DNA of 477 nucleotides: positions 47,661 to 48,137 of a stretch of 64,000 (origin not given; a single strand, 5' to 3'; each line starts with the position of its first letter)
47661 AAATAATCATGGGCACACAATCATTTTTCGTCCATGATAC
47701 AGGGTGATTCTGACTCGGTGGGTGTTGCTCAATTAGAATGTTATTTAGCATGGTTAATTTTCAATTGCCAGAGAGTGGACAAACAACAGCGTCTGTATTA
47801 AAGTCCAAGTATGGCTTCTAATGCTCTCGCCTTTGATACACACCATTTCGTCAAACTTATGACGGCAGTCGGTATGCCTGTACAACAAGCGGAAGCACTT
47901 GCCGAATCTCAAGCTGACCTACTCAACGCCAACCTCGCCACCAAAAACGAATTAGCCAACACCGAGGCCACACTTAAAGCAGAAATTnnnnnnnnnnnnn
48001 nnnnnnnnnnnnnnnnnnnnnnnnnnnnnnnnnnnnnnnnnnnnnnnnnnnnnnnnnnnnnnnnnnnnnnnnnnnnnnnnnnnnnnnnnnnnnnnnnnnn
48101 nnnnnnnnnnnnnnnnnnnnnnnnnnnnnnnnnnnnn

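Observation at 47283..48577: Tandem DUF1640-like paralogues: one short with a nonsense codon, one doubled in length by coiled-coil repeat expansion; possibly leaderless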

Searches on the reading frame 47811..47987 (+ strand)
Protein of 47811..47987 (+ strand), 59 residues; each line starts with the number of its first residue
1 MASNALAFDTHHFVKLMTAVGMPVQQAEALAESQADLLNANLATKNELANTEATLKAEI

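Call 39: search_solved_structures(query=A1, max_evalue=10, show_alignments=3)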
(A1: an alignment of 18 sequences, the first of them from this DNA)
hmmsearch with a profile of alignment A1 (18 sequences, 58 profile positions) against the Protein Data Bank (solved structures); distinct sequences matched with E-value up to 10: 15.
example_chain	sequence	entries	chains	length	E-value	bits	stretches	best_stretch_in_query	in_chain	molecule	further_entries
6h9m_A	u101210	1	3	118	5.8e-09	39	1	5-41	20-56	Coiled-coil domain-containing protein 90B, mitochondrial,General control protein GCN4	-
5apz_A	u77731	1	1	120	0.00019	24.6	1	31-51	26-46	GENERAL CONTROL PROTEIN GCN4, NOR1 TCAR0761, GENERAL CONTROL PROTEIN GCN4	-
6h9l_A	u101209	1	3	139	0.00023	24.3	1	33-58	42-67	Uncharacterized protein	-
7o97_A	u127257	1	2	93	0.067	16.4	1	15-54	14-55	hypothetical protein UY81_C0065G0003 from Candidatus Giovannonibacteria bacterium converte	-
9d01_A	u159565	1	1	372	0.17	15.1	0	12-31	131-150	a-iTHR-201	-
2ypf_A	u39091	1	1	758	0.38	14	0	25-54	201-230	AVRBS3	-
5ayh_A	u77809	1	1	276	0.51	13.6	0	32-55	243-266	Cytoplasmic dynein 1 heavy chain 1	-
3wuq_A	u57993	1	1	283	0.54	13.5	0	32-55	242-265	Cytoplasmic dynein 1 heavy chain 1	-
2dkl_A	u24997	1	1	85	0.98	12.7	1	11-29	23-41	Trinucleotide Repeat Containing 6C Protein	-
9lcx_A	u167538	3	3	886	1.4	12.2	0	25-54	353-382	Inactivate TOD6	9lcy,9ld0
9lcz_A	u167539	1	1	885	1.5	12.1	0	25-54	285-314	Inactivate TOD6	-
7o92_A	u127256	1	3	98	1.6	12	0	24-56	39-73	hypothetical protein UY81_C0065G0003 residues 18-54 from Candidatus Giovannonibacteria bac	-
9ld1_A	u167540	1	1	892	1.7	11.9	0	25-54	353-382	inactivate TOD4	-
1dml_B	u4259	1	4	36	1.8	11.8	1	13-38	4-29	DNA POLYMERASE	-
8v3b_a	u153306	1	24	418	3.6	10.9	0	13-38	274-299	O43_129_+4 component B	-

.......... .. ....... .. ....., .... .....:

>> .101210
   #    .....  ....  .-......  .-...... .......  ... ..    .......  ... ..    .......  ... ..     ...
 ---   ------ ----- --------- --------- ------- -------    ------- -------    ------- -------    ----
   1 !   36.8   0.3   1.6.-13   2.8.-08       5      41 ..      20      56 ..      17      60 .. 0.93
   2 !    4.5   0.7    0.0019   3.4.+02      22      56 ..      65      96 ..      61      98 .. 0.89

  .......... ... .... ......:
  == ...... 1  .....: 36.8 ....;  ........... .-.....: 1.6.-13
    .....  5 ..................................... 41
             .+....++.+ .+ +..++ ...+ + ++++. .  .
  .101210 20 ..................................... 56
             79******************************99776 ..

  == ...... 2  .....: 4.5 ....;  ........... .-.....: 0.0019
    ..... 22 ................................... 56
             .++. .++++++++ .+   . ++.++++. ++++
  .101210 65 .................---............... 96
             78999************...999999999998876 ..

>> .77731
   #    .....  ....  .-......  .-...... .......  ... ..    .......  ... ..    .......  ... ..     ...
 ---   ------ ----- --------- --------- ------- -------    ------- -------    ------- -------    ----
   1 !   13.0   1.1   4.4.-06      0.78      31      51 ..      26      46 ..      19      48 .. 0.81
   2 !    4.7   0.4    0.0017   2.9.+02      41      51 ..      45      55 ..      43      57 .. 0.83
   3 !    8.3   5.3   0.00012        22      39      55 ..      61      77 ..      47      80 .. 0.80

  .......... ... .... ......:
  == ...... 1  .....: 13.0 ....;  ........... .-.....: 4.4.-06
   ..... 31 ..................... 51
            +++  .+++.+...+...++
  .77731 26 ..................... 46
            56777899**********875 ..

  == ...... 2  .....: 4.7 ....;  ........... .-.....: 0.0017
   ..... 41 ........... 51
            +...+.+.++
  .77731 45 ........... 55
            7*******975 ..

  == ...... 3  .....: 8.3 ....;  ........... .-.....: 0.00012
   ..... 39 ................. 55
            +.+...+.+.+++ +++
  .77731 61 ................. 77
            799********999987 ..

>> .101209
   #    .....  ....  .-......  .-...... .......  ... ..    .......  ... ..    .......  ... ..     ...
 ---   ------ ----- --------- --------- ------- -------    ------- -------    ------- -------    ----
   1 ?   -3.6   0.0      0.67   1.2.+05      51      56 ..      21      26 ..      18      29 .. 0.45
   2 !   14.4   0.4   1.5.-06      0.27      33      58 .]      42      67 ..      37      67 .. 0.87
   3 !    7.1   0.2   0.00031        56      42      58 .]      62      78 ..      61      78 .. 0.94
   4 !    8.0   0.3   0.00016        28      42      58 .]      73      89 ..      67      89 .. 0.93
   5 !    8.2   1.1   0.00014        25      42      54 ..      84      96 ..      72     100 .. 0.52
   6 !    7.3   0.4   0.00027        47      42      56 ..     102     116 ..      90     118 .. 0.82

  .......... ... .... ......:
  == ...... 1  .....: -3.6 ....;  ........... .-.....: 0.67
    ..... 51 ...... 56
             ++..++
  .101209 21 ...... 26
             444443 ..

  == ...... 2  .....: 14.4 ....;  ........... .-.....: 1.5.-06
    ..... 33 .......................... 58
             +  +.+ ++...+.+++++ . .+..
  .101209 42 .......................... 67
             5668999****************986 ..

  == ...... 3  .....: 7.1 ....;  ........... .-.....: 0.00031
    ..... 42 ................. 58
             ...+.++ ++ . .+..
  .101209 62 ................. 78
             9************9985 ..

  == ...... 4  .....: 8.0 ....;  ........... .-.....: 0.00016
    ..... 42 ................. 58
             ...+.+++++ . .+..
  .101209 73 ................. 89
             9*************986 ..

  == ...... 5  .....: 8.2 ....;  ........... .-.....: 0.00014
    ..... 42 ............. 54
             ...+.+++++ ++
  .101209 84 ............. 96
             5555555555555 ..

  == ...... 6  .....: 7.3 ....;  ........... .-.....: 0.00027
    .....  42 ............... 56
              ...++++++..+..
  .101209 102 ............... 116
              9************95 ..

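Call 66: search_protein_representatives(alignment_id=A3)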
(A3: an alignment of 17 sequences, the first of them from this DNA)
Query: 17 sequences, 57 profile positions. Proteins with E-value up to 0.001 (for the whole library): 12286; up to 1e-10: 2340; up to 1e-30: 2. The best 150 are listed.
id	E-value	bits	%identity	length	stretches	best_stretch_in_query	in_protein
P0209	1.0e-36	140.8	-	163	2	1-56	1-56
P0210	9.5e-31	121.7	-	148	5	2-55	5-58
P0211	2.4e-27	110.8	-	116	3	1-57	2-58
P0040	1.5e-25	105.0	-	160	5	2-56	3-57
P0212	2.4e-25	104.4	-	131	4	1-51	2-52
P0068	4.3e-25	103.6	-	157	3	1-55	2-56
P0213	7.6e-25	102.8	-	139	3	1-57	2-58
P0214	1.1e-24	102.3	-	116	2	1-56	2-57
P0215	1.2e-24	102.2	-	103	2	3-42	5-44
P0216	2.7e-24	101.1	-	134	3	1-56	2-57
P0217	4.8e-24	100.2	-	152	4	1-54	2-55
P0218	5.7e-24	100.0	-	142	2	1-57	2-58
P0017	7.0e-24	99.7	-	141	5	2-57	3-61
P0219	7.1e-24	99.7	-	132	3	1-56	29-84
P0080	1.2e-23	98.9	-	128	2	1-55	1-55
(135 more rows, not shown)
